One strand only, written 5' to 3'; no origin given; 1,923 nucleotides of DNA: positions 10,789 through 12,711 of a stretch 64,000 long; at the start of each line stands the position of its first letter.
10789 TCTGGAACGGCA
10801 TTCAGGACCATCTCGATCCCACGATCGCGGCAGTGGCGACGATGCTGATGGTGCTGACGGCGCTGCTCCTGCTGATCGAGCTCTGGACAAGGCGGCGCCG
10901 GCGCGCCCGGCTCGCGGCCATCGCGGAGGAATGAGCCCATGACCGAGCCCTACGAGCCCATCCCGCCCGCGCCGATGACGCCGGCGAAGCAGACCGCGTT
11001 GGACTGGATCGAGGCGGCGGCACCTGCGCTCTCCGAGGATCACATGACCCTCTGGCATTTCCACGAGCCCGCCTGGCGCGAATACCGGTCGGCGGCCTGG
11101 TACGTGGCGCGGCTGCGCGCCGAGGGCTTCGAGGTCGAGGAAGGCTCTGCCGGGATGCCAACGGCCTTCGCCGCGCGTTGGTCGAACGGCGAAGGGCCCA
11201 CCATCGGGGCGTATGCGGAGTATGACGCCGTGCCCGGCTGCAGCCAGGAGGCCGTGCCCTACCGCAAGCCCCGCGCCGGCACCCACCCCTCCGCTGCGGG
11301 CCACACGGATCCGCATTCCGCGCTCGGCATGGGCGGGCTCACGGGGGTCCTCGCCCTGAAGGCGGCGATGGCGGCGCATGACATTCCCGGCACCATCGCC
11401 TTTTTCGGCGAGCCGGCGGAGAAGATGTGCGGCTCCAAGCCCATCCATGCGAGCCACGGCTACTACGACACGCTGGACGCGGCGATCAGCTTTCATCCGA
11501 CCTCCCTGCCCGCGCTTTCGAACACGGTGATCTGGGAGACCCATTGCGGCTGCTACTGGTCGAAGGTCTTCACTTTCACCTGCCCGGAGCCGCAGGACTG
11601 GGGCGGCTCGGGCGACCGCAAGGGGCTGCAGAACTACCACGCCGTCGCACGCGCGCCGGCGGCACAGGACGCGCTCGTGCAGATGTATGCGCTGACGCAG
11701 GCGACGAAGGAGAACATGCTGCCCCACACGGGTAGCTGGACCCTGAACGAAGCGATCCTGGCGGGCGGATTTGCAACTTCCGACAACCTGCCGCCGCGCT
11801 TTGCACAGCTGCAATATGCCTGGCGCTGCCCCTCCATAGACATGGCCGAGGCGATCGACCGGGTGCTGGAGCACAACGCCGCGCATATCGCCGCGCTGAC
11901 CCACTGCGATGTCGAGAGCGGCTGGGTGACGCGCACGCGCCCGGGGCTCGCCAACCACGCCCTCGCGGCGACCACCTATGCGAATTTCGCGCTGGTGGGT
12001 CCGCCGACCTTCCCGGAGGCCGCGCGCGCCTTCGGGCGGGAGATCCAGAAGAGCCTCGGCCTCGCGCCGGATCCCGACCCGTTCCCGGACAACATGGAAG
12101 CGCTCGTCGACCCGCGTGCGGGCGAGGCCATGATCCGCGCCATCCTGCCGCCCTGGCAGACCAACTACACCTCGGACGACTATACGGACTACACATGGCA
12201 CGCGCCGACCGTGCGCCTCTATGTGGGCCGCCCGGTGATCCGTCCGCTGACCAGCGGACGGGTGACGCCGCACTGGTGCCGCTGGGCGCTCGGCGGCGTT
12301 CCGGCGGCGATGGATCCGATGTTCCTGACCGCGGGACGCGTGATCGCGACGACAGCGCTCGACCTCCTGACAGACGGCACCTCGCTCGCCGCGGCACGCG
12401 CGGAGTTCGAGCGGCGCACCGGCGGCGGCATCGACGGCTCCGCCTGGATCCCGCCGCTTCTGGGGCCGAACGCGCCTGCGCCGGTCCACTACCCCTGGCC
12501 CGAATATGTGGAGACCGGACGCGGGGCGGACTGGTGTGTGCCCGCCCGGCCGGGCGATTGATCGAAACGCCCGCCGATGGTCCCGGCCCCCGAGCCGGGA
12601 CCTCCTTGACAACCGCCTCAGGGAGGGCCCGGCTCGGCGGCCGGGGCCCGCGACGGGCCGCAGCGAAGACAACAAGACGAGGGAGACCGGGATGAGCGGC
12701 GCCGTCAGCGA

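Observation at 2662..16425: Candidate undescribed catabolic island for a guanidino/amidino/ureido compound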

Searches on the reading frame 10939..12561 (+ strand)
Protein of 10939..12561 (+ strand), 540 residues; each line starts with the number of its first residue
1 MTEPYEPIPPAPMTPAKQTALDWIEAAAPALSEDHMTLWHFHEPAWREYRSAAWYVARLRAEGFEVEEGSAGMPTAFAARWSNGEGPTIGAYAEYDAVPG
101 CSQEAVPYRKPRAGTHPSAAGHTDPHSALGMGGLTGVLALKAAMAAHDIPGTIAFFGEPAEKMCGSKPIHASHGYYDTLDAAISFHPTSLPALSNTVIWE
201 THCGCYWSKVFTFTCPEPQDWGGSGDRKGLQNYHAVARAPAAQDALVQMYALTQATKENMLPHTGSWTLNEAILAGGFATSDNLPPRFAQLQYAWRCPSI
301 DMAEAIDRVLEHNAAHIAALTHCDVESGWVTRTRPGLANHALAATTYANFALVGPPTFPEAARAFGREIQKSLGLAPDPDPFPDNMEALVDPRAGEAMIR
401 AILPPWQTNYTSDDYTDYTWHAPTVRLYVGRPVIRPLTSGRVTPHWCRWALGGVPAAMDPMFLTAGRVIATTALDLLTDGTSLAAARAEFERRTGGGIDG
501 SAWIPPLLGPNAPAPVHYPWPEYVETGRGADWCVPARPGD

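Call 3: search_protein_families(library=pfam, proteins=[window:10939-12561:+])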
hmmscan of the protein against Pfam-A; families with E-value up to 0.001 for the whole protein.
window:10939-12561:+ (540 aa): 0 families

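Call 8: search_protein_families(library=ncbifam, proteins=[window:10939-12561:+], max_evalue=0.01)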
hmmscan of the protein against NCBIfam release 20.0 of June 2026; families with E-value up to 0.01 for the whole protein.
window:10939-12561:+ (540 aa): 2 families
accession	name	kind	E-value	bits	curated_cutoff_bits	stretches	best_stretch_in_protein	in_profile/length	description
TIGR01891.1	amidohydrolases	subfamily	2.4e-25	89.4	153.75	2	37-197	7-162/366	amidohydrolase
NF040868.1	carboxypep_CpsA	equivalog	1.4e-06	27.3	500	1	42-186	26-165/391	carboxypeptidase CpsA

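Call 9: search_protein_families(library=pfam, proteins=[window:10939-12561:+], max_evalue=10)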
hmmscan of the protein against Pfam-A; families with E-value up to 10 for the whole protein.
window:10939-12561:+ (540 aa): 1 family
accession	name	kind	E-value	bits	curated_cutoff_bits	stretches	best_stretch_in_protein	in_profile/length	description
PF01546.33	Peptidase_M20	-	0.0033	17.8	24.6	1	92-322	3-113/206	Peptidase family M20/M25/M40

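Call 12: find_related_loci(query=window:10939-12561:+, collection=genome_contigs, flank=10000)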
Query window:10939-12561:+ (540 aa) in genome_contigs; peptide patterns used: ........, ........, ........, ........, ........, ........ (x = any residue, [..] = any of these).
213 stretches matched a pattern; 127 encode a relative of the query (tblastn E <= 1e-3); the best 80 are kept; 80 distinct loci.
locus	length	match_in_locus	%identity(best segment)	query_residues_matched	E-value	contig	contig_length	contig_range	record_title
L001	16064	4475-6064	84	11-540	0e+0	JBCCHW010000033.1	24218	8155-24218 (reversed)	MAG: Pseudomonadota bacterium isolate P01_B01_bin.76 k141_1185910_length_24218_cov_12.6354, whole genome shotgun sequenc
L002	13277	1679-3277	83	10-540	0e+0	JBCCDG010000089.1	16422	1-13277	MAG: Pseudomonadota bacterium isolate P01_A01_bin.79 k141_851873_length_16422_cov_25.4438, whole genome shotgun sequence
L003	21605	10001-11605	81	8-540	0e+0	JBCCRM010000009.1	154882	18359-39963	MAG: Pseudomonadota bacterium isolate P01_D01_bin.32 k141_2405478_length_154882_cov_162.3445, whole genome shotgun seque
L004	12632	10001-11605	81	8-540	0e+0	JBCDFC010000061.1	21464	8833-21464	MAG: Pseudomonadota bacterium isolate P01_H01_bin.10 k141_672003_length_21464_cov_17.9227, whole genome shotgun sequence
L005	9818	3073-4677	81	6-538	0e+0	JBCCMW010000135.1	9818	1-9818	MAG: Pseudomonadota bacterium isolate P01_C01_bin.63 k141_2074545_length_9818_cov_16.8082, whole genome shotgun sequence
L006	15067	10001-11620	78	3-540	0e+0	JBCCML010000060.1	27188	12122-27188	MAG: Pseudomonadota bacterium isolate P01_C01_bin.51 k141_1146247_length_27188_cov_97.9331, whole genome shotgun sequenc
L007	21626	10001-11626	78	1-540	0e+0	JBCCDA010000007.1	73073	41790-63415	MAG: Pseudomonadota bacterium isolate P01_A01_bin.72 k141_749950_length_73073_cov_42.9499, whole genome shotgun sequence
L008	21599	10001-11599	83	10-540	0e+0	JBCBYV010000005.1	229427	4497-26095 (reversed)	MAG: Pseudomonadota bacterium isolate P01_A01_bin.1 k141_131169_length_229427_cov_69.6927, whole genome shotgun sequence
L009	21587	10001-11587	73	11-538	0e+0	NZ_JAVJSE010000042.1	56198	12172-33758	MAG: Thalassobaculum sp. isolate G1-WW12-09 k141_94894, whole genome shotgun sequence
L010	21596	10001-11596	73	7-538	0e+0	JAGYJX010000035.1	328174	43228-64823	MAG: Rhodospirillaceae bacterium isolate M30B52 contig_833, whole genome shotgun sequence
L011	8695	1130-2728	73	6-538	0e+0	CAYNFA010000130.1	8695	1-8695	MAG TPA_asm: uncultured Thalassobaculum sp. isolate binchicken_co181_616 genome assembly, contig: NODE_16807_length_8695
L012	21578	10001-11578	70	11-535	0e+0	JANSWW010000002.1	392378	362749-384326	MAG: Alphaproteobacteria bacterium isolate bin.9 k141_663212_length_392378_cov_65.8308, whole genome shotgun sequence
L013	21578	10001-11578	73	14-538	0e+0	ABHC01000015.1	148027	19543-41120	Alpha proteobacterium BAL199 1103548001547, whole genome shotgun sequence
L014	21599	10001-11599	69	8-538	0e+0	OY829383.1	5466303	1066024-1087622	MAG: Thalassobaculaceae bacterium isolate 3ad937ce-9e63-495e-a35d-80fcb4f26e16 genome assembly, chromosome: 1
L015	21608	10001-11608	70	4-538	0e+0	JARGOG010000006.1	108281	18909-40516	MAG: Thalassobaculaceae bacterium isolate bin_em_oilr2.001 NODE_178_length_108281_cov_7.422431, whole genome shotgun seq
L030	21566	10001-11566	61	17-539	0e+0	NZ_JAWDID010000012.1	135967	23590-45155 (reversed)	Bosea rubneri strain ZW T0_25 ZW_T0_25_contig_012, whole genome shotgun sequence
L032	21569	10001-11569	61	16-539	0e+0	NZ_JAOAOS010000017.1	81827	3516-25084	Bosea minatitlanensis strain LMG 26207 NODE_17_length_81827_cov_17.257687, whole genome shotgun sequence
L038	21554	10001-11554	60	17-535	0e+0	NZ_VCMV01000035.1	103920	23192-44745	Microvirga brassicacearum strain CDVBN77 NODE_36_length_103866_cov_49.171337, whole genome shotgun sequence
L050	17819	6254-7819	58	14-535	0e+0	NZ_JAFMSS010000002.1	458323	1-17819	Rubellimicrobium arenae strain SYSU D00286 NODE_2_length_458323_cov_19.547384, whole genome shotgun sequence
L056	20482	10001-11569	57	14-535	0e+0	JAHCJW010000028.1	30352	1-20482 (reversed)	MAG: Devosia sp. isolate TGS_PRO12 PRO12_28, whole genome shotgun sequence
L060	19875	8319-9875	56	17-535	0e+0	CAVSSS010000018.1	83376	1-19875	MAG: uncultured Alphaproteobacteria bacterium isolate MFD05705.bin.2.100 genome assembly, contig: contig_32698, whole ge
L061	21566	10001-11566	58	13-534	0e+0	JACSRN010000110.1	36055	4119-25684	MAG: Rhodobacteraceae bacterium isolate PR2 contig-70_998, whole genome shotgun sequence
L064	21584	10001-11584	56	8-535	0e+0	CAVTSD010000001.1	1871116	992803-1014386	MAG: uncultured Alphaproteobacteria bacterium isolate MFD09495.bin.1.126 genome assembly, contig: contig_1971, whole gen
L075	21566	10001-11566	56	14-535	0e+0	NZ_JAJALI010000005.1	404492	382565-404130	Ancylobacter sp. Lp-2 NODE_5_length_404492_cov_84.100886, whole genome shotgun sequence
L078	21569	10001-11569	58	14-535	0e+0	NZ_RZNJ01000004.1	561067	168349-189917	Arsenicitalea aurantiaca strain 42-50 scaffold4, whole genome shotgun sequence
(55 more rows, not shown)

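Call 14: search_solved_structures(query=window:10939-12561:+, max_evalue=0.01, show_alignments=2)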
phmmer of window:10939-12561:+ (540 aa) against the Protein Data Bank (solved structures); distinct sequences matched with E-value up to 0.01: 1.
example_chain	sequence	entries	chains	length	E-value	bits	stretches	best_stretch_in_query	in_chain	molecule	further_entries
3ram_A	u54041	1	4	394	9.5e-09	37.6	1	17-188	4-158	HmrA protein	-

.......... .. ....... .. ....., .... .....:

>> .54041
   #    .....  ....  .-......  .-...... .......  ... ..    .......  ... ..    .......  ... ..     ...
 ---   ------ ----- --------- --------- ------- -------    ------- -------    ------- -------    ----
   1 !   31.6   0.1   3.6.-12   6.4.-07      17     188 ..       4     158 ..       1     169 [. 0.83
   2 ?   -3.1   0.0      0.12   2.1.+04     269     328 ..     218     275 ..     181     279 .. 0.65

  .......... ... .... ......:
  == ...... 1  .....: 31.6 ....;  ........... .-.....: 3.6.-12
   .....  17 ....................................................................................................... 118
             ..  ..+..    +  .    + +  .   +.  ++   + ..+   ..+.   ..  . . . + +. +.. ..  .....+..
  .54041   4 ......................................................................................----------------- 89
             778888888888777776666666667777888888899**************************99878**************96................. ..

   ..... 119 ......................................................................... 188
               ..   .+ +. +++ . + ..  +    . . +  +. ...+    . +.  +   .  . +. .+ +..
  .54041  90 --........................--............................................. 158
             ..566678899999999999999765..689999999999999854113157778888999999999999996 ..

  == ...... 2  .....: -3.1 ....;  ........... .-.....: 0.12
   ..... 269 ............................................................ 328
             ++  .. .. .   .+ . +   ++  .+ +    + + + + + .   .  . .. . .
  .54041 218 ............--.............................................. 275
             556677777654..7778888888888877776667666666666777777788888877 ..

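Call 16: find_homologous_proteins(query=window:10939-12561:+, max_evalue=0.00001)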
Query window:10939-12561:+ (540 aa): 2441 proteins with E <= 0.00001 among 8000 candidates; the best 120 are listed.
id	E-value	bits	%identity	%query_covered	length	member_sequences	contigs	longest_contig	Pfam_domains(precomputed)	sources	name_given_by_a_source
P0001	0.0e+0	1048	82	98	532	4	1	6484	-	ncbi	-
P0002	0.0e+0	1041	83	98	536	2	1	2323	-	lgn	-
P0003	0.0e+0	1032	82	99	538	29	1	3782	-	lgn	-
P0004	0.0e+0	1011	81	98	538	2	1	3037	-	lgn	-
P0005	7.4e-273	925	74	98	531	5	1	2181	-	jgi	jgi:aminobenzoyl-glutamate utilization protein B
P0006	2.9e-272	923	73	98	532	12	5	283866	-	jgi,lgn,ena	-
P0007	1.7e-266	904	73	98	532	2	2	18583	-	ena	-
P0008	4.6e-264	896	71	98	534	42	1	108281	-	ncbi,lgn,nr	ncbi:MAG: amidohydrolase [Thalassobaculaceae bacterium]|nr:amidohydrolase [Thalassobaculaceae bacter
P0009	2.7e-262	890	70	97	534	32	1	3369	-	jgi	jgi:aminobenzoyl-glutamate utilization protein B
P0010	1.2e-260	884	69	98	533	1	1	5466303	PF01546.34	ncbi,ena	-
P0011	4.2e-259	879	70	97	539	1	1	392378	PF01546.34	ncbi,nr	ncbi:MAG: amidohydrolase [Alphaproteobacteria bacterium]|nr:amidohydrolase [Alphaproteobacteria bact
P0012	1.6e-254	864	70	97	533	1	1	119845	-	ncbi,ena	-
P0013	7.6e-254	862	69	97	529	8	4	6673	-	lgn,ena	-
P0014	1.1e-246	838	66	97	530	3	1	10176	PF01546.34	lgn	-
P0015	1.6e-246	838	66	97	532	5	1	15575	-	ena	-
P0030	9.5e-219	746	62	98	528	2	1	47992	PF01546.34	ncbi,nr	ncbi:MAG: amidohydrolase [Candidatus Rokubacteria bacterium]|nr:amidohydrolase [Candidatus Rokubacte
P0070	2.5e-211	721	60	97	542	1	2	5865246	PF01546.34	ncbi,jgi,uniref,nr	ncbi:hypothetical protein FRZ61_14150 [Hypericibacter adhaerens]|jgi:aminobenzoyl-glutamate utilizat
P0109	6.3e-206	704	59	97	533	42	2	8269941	-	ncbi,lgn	ncbi:aminobenzoyl-glutamate utilization protein B [Nitrobacteraceae bacterium AZCC 2161]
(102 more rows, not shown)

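Call 17: find_encoding_contigs(protein=P0070, flank=10000, max_places=2)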
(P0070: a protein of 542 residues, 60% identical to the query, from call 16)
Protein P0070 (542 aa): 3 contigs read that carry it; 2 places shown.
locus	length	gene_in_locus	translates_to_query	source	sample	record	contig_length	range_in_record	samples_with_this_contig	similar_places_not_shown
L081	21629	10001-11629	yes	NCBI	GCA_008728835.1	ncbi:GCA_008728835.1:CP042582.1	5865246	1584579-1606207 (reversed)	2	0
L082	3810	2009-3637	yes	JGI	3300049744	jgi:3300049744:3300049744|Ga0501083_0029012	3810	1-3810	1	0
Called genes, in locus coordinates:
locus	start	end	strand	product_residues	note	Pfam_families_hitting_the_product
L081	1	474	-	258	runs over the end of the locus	PF01135:PCMT (weak), PF13489:Methyltransf_23, PF02353:CMAS (weak), PF05175:MTS (weak), PF13847:Methyltransf_31, PF08241:Methyltransf_11, PF08242:Methyltransf_12, PF13649:Methyltransf_25, +2 more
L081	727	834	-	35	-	-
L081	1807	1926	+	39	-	-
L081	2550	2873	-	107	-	PF03466:LysR_substrate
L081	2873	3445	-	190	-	PF00126:HTH_1, PF03466:LysR_substrate (faint)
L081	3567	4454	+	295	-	PF02274:ADI (weak), PF19420:DDAH_eukar, PF02274:ADI (weak)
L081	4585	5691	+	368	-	PF00005:ABC_tran, PF08402:TOBE_2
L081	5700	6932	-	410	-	PF01042:Ribonuc_L-PSP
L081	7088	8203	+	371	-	PF13416:SBP_bac_8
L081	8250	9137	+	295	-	PF00528:BPD_transp_1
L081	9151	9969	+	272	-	PF00528:BPD_transp_1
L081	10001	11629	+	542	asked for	PF01546:Peptidase_M20 (weak)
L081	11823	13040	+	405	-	PF01757:Acyl_transf_3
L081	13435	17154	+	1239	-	PF08471:Ribonuc_red_2_N, PF02867:Ribonuc_red_lgC, PF20772:TACO1_YebC_N (weak), PF02867:Ribonuc_red_lgC, PF12637:TSCPD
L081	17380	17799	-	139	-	PF10387:DUF2442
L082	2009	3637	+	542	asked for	PF01546:Peptidase_M20 (weak)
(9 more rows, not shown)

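Call 18: find_encoding_contigs(protein=P0030, flank=10000, max_places=2)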
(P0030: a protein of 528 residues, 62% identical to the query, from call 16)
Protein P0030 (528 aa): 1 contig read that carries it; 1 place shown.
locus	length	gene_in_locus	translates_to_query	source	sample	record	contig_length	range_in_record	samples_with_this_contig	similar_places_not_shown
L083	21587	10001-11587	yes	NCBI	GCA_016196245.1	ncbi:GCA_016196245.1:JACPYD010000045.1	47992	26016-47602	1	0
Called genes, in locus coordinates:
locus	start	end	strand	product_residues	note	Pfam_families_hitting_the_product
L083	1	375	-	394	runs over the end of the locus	PF01546:Peptidase_M20, PF07687:M20_dimer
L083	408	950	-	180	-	PF04978:MST, PF12867:DinB_2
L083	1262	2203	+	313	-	PF00892:EamA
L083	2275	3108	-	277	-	PF00027:cNMP_binding, PF06210:DUF1003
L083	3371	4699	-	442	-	PF01266:DAO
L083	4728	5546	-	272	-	PF00528:BPD_transp_1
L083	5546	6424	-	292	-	PF00528:BPD_transp_1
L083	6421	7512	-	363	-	PF00005:ABC_tran, PF08402:TOBE_2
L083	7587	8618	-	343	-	PF01547:SBP_bac_1, PF13416:SBP_bac_8, PF13343:SBP_bac_6 (weak)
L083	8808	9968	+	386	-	PF01321:Creatinase_N, PF00557:Peptidase_M24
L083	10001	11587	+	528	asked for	PF01546:Peptidase_M20 (weak)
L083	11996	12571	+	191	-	PF00903:Glyoxalase, PF13669:Glyoxalase_4 (faint)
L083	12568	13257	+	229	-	PF03737:RraA-like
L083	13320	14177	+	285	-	-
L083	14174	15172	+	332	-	PF04909:Amidohydro_2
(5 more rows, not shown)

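Call 19: find_encoding_contigs(protein=P0109, flank=10000, max_places=2)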
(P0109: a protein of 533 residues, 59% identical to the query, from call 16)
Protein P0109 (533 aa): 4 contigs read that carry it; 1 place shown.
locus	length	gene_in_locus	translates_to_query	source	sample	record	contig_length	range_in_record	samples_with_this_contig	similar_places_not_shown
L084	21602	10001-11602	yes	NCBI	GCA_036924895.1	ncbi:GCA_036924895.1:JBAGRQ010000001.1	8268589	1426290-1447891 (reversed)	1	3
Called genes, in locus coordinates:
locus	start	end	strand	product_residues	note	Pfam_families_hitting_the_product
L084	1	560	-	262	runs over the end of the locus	PF00005:ABC_tran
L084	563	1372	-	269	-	PF00528:BPD_transp_1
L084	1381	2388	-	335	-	PF13379:NMT1_2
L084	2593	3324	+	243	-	PF00392:GntR, PF07729:FCD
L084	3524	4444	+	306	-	PF00126:HTH_1, PF03466:LysR_substrate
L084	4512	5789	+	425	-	PF00202:Aminotran_3, PF00155:Aminotran_1_2 (faint)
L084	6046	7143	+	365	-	PF02463:SMC_N (faint), PF00005:ABC_tran, PF08402:TOBE_2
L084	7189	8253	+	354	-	PF01547:SBP_bac_1 (weak), PF13416:SBP_bac_8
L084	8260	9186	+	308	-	PF00528:BPD_transp_1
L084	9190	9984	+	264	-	PF00528:BPD_transp_1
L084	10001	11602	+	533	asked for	-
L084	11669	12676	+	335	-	PF19420:DDAH_eukar, PF02274:ADI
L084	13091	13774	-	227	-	PF00392:GntR, PF07729:FCD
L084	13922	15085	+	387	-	PF08240:ADH_N, PF16912:Glu_dehyd_C, PF00107:ADH_zinc_N, PF13602:ADH_zinc_N_2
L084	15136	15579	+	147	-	-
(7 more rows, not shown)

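Call 25: search_protein_families(library=pfam, proteins=[L078:7062-7982:-, L030:5100-5762:-, L060:2328-2792:+, L056:4084-5349:-, L064:12503-14152:+, L032:3626-5104:+, L038:12703-14247:+, L078:17047-18363:-, L050:12890-13759:-, L050:5042-5944:+], max_evalue=0.001)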
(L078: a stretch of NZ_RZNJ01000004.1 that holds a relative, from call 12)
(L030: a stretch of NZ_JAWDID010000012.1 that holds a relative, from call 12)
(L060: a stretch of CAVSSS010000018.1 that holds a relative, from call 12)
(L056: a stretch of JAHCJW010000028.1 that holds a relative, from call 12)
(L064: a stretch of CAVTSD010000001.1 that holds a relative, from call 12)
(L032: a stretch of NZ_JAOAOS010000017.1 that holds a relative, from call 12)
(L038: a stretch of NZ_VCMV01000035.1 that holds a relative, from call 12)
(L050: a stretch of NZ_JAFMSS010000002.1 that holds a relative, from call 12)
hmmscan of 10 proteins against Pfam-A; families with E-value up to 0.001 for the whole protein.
L078:7062-7982:- (306 aa): 1 family
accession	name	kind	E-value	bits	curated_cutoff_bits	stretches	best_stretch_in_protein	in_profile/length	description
PF01522.26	Polysacc_deac_1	-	9.9e-18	64.7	23.1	1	54-161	16-123/124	Polysaccharide deacetylase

L030:5100-5762:- (220 aa): 1 family
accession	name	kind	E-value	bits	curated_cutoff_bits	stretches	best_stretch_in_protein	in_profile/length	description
PF00440.29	TetR_N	-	1.3e-15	57.4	24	1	20-66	1-47/47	Bacterial regulatory proteins, tetR family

L060:2328-2792:+ (154 aa): 0 families

L056:4084-5349:- (421 aa): 2 families
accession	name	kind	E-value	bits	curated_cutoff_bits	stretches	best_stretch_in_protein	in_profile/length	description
PF01546.33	Peptidase_M20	-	1.2e-28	100.9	24.6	1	84-405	2-204/206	Peptidase family M20/M25/M40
PF07687.19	M20_dimer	-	6.5e-08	32.9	21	1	213-309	2-100/107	Peptidase dimerisation domain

L064:12503-14152:+ (549 aa): 3 families
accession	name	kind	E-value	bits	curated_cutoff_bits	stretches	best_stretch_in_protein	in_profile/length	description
PF02775.26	TPP_enzyme_C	-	9.4e-38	129.8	21.9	1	382-525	4-150/151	Thiamine pyrophosphate enzyme, C-terminal TPP binding domain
PF02776.23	TPP_enzyme_N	-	6.7e-32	110.2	26.8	1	7-128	1-119/119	Thiamine pyrophosphate enzyme, N-terminal TPP binding domain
PF00205.28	TPP_enzyme_M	-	3.1e-28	98.6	30.4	1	198-323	1-137/137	Thiamine pyrophosphate enzyme, central domain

L032:3626-5104:+ (492 aa): 1 family
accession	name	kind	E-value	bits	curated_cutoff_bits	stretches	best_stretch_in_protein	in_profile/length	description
PF00171.27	Aldedh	-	1.6e-168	561.5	23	1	33-487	5-460/461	Aldehyde dehydrogenase family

L038:12703-14247:+ (514 aa): 2 families
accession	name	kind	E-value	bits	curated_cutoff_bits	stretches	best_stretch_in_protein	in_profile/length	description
PF02776.23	TPP_enzyme_N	-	1.9e-27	95.8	26.8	1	1-106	1-106/119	Thiamine pyrophosphate enzyme, N-terminal TPP binding domain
PF02775.26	TPP_enzyme_C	-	1.6e-23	83.6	21.9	1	380-512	22-151/151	Thiamine pyrophosphate enzyme, C-terminal TPP binding domain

L078:17047-18363:- (438 aa): 2 families
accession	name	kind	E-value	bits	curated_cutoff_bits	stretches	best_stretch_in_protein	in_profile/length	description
PF00202.27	Aminotran_3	-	3.6e-127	424.8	30.5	1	32-426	10-401/403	Aminotransferase class-III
PF00155.27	Aminotran_1_2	-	1.7e-06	28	19.7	1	61-350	13-290/361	Aminotransferase class I and II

L050:12890-13759:- (289 aa): 1 family
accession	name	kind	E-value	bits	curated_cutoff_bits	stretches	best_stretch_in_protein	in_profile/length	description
PF00528.27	BPD_transp_1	-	7.1e-19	68.7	26.4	1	85-279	1-182/184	Binding-protein-dependent transport system inner membrane component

L050:5042-5944:+ (300 aa): 1 family
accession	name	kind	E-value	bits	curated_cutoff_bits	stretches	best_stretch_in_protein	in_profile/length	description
PF00497.25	SBP_bac_3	-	9.1e-30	103.6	26.4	1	58-282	1-129/132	Bacterial extracellular solute-binding proteins, family 3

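Call 42: search_protein_representatives(protein=window:10939-12561:+)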
Query: 540 residues. Proteins with E-value up to 0.001 (for the whole library): 3582; up to 1e-10: 1321; up to 1e-30: 145. The best 150 are listed.
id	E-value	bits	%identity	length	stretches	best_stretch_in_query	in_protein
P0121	2.9e-171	587.4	53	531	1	13-538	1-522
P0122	1.4e-154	532.3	49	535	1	15-537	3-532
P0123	3.5e-145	501.4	56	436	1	15-436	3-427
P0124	9.1e-139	480.2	47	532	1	19-536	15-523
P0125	8.1e-137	473.7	54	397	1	148-535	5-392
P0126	6.9e-125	434.3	46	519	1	30-535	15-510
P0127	9.0e-107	374.5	56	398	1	15-335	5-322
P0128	3.6e-96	339.5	41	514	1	14-526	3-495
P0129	1.8e-95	337.2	59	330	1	17-275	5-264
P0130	4.1e-94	332.7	58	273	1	11-281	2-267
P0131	4.2e-85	303.0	50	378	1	131-404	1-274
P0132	1.4e-84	301.2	52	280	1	260-540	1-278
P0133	5.3e-83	296.0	49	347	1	131-399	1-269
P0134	1.0e-82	295.1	51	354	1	211-466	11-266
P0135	1.9e-79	284.3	57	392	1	73-325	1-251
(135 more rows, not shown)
